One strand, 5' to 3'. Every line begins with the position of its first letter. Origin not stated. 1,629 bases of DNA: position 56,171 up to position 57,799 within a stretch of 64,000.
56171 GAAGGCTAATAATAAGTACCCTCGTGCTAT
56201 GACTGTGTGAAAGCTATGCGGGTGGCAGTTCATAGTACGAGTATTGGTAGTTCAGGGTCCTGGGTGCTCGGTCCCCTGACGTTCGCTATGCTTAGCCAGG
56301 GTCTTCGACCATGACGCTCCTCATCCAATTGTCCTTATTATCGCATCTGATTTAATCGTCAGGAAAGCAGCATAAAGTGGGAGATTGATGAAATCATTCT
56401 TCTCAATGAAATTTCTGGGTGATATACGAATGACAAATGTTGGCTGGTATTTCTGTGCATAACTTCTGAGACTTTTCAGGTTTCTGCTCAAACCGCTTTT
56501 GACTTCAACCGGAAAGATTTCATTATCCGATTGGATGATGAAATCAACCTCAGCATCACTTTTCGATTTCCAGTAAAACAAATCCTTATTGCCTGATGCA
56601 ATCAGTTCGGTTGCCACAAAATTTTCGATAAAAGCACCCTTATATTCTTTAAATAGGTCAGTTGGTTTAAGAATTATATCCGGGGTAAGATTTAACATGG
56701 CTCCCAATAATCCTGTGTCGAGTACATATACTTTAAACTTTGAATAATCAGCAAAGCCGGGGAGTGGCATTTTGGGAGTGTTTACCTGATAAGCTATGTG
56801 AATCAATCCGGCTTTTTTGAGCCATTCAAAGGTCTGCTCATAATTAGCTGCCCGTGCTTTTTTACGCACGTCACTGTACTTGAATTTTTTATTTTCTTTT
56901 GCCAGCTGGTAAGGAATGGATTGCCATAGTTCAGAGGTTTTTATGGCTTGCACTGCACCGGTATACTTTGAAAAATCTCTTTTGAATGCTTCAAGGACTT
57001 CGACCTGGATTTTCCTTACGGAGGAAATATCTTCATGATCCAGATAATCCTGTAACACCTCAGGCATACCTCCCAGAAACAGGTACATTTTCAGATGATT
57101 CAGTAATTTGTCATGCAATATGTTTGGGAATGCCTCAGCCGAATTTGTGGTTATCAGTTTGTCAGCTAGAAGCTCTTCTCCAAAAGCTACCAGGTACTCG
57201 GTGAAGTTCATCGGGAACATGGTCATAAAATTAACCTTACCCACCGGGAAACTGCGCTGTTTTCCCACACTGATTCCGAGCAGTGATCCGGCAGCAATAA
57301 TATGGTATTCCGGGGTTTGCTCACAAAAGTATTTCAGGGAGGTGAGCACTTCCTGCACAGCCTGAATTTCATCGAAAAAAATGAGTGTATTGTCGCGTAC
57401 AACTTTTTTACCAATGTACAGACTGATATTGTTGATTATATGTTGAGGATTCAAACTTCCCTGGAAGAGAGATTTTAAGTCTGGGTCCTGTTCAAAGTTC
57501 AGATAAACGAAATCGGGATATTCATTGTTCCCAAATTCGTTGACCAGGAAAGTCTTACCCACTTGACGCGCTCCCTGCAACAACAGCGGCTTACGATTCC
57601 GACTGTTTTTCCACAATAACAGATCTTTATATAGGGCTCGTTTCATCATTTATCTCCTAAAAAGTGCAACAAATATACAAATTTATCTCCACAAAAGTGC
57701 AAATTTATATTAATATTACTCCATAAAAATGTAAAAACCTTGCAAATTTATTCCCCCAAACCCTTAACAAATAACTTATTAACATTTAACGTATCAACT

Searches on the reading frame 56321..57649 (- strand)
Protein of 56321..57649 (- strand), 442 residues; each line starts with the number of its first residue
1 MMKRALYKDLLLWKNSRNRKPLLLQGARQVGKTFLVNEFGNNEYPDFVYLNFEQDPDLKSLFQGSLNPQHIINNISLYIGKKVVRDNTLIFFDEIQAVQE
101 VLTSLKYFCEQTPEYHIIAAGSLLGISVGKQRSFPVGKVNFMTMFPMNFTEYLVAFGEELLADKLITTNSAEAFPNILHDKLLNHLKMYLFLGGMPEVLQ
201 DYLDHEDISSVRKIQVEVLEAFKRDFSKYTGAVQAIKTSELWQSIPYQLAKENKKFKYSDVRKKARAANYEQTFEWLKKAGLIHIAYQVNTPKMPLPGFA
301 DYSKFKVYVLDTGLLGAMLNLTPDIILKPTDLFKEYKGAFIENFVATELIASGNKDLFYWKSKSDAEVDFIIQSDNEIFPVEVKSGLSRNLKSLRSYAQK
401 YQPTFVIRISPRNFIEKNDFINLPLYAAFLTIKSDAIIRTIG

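Call 69: search_protein_families(library=pfam, proteins=[window:56321-57649:-], max_evalue=0.00001)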
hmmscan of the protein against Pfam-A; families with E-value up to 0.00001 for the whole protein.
window:56321-57649:- (442 aa): 2 families
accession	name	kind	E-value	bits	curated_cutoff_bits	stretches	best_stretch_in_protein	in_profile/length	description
PF13635.12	DUF4143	-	2.3e-38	131.9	28.1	1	223-386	1-160/160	Domain of unknown function (DUF4143)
PF13173.12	AAA_14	-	1.3e-27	96.7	27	1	19-153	2-129/129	AAA domain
